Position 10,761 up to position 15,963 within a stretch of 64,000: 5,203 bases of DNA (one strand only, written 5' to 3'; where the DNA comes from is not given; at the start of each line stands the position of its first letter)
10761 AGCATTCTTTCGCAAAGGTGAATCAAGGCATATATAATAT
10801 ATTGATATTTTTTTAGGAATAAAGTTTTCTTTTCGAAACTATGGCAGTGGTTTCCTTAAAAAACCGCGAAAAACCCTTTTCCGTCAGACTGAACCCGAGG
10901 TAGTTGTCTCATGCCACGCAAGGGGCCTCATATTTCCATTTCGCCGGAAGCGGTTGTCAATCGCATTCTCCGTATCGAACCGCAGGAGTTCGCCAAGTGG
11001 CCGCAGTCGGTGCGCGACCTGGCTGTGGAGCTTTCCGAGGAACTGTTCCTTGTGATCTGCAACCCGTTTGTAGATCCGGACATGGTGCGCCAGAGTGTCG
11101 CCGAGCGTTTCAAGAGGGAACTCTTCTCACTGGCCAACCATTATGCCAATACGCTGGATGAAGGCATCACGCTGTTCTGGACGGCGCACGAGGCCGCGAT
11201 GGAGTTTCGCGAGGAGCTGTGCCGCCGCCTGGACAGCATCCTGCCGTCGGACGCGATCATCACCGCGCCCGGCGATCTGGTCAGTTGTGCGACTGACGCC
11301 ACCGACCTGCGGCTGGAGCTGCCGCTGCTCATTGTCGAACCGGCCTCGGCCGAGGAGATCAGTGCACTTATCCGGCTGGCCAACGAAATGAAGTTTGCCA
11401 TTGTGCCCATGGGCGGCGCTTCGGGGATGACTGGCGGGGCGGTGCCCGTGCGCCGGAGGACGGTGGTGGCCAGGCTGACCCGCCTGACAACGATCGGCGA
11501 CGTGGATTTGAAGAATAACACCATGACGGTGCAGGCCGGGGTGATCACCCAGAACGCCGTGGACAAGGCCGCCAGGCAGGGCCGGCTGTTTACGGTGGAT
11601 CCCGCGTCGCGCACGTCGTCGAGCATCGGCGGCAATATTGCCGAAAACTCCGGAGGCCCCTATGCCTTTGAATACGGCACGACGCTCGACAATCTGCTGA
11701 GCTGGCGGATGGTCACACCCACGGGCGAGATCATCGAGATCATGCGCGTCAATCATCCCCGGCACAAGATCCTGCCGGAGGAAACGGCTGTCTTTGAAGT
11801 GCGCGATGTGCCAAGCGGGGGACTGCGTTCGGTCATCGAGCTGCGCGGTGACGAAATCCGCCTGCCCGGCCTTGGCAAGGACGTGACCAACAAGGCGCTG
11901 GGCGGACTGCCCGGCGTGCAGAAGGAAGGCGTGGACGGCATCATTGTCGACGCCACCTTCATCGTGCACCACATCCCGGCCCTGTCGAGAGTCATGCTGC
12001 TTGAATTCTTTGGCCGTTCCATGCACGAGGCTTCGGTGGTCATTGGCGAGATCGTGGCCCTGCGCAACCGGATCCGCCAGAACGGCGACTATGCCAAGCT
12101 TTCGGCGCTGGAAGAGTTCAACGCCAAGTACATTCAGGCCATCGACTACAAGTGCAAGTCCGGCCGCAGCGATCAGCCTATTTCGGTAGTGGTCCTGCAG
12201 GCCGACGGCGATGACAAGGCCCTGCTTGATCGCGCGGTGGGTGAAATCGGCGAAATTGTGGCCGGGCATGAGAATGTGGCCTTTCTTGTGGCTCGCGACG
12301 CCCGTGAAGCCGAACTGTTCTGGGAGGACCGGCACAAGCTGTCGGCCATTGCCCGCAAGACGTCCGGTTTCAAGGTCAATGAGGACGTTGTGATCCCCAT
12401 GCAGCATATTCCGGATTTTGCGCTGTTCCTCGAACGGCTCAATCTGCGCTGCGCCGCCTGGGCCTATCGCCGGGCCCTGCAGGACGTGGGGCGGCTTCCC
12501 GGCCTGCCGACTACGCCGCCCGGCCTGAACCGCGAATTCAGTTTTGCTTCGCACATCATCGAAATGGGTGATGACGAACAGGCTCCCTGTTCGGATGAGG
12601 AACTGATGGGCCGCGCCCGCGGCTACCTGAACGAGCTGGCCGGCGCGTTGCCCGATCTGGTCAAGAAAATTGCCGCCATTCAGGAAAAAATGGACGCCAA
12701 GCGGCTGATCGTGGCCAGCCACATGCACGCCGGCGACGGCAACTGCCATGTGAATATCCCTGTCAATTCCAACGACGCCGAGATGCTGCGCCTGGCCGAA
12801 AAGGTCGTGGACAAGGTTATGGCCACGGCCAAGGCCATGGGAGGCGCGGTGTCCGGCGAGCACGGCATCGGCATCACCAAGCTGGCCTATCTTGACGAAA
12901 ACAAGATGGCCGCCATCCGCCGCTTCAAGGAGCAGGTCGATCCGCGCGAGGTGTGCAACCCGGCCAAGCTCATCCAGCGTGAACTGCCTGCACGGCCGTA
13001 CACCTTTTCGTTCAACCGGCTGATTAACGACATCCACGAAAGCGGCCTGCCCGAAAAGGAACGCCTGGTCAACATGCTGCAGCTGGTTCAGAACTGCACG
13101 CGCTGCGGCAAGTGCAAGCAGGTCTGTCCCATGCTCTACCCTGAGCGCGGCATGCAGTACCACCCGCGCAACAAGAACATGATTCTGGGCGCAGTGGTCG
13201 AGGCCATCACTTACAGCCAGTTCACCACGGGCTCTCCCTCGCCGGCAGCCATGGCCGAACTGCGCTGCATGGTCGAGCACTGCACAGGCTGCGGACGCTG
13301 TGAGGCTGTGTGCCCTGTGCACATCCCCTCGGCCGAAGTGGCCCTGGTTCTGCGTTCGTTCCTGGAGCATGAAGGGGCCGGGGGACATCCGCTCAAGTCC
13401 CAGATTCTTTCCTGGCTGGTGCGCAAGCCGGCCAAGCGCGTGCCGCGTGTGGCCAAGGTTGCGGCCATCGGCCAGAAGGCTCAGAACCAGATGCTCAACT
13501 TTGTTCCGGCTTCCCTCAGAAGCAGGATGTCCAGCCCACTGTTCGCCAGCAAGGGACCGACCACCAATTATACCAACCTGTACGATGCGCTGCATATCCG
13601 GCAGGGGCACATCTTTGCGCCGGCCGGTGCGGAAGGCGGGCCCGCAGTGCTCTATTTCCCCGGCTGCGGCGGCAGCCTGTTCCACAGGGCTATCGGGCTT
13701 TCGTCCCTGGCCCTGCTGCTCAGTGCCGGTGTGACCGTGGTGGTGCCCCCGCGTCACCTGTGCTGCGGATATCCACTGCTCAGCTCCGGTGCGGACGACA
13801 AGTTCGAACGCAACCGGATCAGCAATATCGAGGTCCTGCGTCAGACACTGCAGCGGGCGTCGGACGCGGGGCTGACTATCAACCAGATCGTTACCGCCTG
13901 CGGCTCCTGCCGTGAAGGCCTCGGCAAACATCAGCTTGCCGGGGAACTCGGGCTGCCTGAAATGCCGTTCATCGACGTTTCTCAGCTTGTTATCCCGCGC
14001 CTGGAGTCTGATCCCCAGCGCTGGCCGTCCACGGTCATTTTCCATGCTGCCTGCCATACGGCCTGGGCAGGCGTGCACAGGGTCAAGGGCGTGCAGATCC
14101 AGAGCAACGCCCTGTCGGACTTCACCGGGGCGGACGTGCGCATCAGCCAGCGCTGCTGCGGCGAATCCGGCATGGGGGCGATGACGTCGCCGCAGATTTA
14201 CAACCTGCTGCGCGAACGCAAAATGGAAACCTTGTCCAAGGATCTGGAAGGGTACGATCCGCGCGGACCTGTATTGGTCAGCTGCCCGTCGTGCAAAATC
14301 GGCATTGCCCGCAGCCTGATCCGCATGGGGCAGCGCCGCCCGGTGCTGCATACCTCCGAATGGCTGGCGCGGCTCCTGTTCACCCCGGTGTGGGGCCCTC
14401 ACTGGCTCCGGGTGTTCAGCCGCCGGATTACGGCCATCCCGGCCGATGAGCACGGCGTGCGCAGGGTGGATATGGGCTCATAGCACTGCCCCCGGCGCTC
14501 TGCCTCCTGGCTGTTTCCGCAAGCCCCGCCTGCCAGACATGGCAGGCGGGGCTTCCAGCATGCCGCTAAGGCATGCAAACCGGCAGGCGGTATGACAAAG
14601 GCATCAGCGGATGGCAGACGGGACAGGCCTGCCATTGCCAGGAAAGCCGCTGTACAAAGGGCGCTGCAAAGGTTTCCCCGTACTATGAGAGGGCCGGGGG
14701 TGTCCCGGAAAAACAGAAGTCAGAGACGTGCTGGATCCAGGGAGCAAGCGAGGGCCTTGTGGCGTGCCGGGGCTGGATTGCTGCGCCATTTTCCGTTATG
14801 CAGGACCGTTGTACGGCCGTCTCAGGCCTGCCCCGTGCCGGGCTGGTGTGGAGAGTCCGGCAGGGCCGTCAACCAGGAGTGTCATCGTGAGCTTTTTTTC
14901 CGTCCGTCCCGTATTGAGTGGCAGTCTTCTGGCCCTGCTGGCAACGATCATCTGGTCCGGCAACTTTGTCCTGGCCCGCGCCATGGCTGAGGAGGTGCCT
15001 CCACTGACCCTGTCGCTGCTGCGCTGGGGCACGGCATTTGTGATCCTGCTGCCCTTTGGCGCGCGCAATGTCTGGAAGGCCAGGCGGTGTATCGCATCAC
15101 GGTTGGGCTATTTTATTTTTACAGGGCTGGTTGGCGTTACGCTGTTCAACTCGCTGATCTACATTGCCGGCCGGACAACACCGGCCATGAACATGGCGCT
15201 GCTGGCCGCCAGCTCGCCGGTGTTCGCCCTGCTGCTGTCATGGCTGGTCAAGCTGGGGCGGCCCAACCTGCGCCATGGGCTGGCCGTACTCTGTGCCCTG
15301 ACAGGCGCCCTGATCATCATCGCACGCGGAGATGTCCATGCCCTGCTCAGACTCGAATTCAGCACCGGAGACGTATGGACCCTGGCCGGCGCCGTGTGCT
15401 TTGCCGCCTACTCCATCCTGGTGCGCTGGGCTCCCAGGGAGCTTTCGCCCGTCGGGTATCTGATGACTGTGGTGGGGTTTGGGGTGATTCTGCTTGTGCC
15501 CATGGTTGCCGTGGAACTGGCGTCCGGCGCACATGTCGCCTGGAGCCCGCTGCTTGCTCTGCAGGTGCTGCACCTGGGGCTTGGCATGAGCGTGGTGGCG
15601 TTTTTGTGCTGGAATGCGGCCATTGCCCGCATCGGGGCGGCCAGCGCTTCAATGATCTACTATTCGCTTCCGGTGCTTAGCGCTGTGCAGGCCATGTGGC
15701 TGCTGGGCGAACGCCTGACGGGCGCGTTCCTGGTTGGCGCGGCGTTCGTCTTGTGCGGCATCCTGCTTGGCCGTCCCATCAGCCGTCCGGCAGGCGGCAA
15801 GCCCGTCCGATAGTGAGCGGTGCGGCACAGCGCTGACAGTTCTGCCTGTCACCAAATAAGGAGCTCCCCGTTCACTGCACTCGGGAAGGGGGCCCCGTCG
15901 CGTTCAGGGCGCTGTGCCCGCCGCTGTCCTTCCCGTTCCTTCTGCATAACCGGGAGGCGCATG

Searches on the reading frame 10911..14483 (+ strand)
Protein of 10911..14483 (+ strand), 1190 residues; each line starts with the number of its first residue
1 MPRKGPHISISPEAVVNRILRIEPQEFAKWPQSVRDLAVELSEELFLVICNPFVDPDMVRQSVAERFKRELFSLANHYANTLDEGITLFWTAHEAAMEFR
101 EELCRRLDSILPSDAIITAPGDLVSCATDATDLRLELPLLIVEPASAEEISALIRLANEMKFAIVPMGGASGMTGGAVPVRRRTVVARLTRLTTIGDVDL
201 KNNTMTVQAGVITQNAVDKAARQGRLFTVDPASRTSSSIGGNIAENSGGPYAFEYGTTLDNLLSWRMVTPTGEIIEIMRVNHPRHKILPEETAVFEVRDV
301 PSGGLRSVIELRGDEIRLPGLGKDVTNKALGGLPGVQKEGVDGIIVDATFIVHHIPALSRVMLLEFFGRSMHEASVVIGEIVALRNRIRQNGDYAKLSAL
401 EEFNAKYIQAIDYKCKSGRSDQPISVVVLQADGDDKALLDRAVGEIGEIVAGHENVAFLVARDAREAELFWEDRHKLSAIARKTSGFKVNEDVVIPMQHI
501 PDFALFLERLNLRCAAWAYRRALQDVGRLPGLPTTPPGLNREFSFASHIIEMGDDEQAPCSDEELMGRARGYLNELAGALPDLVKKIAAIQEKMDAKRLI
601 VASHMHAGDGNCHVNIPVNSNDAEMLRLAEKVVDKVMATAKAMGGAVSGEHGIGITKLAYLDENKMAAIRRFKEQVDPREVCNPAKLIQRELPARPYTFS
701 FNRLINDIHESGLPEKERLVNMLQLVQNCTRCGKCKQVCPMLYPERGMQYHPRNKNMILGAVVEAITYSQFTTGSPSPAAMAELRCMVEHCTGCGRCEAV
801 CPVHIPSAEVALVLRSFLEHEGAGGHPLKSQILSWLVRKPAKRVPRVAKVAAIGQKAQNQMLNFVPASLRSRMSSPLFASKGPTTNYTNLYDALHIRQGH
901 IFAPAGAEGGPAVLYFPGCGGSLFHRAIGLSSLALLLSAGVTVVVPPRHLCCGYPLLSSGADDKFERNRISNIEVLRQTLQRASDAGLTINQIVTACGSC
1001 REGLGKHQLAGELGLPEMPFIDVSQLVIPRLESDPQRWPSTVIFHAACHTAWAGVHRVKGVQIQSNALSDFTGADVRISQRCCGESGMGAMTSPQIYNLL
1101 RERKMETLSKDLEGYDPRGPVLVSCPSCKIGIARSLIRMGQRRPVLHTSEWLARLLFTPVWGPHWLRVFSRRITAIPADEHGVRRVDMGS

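Call 59: search_protein_families(library=pfam, proteins=[window:10911-14483:+], max_evalue=0.00001)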
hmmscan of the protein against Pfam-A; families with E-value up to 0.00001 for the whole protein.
window:10911-14483:+ (1190 aa): 8 families
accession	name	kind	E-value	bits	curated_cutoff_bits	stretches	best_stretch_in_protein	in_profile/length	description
PF01565.28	FAD_binding_4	-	1.6e-34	119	26.4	1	138-277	1-138/139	FAD binding domain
PF02913.24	FAD-oxidase_C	-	2e-33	116.6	21.2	2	580-687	137-248/248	FAD linked oxidases, C-terminal domain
PF02754.22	CCG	-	1.4e-13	51.2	20.6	1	913-1001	1-81/85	Cysteine-rich domain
PF13183.11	Fer4_8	-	2.6e-10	41.1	27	1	726-805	2-68/68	4Fe-4S dicluster domain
PF13237.11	Fer4_10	-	6.2e-07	29.7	25.5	1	727-802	7-53/53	4Fe-4S dicluster domain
PF25160.1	LdpA_Fe-S-bd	-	5.9e-06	26.4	27.6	0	779-804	16-41/49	LdpA Fe-S cluster-binding domain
PF13534.11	Fer4_17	-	6.8e-06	27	22.2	0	728-805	1-60/61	4Fe-4S dicluster domain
PF12838.12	Fer4_7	-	8.3e-06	26.6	27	0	728-804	1-51/52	4Fe-4S dicluster domain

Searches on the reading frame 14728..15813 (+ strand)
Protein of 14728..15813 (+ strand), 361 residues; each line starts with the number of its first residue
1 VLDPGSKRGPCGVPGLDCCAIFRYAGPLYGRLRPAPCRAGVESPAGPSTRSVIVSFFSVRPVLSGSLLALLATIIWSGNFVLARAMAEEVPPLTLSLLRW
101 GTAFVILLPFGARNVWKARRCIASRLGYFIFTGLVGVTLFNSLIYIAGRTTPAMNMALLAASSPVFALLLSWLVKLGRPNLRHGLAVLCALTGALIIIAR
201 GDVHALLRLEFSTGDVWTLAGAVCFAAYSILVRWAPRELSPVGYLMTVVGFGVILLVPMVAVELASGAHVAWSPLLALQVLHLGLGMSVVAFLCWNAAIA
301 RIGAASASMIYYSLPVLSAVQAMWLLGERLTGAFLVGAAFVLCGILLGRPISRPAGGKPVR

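Call 59: search_protein_families(library=pfam, proteins=[window:14728-15813:+], max_evalue=0.00001)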
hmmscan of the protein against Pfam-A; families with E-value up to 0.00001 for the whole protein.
window:14728-15813:+ (361 aa): 2 families
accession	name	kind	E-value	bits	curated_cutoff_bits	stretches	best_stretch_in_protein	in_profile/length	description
PF00892.27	EamA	-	5.2e-39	134.1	28.2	2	64-198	2-134/135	EamA-like transporter family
PF06027.18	SLC35F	-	8e-06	26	21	1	65-347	12-296/299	Solute carrier family 35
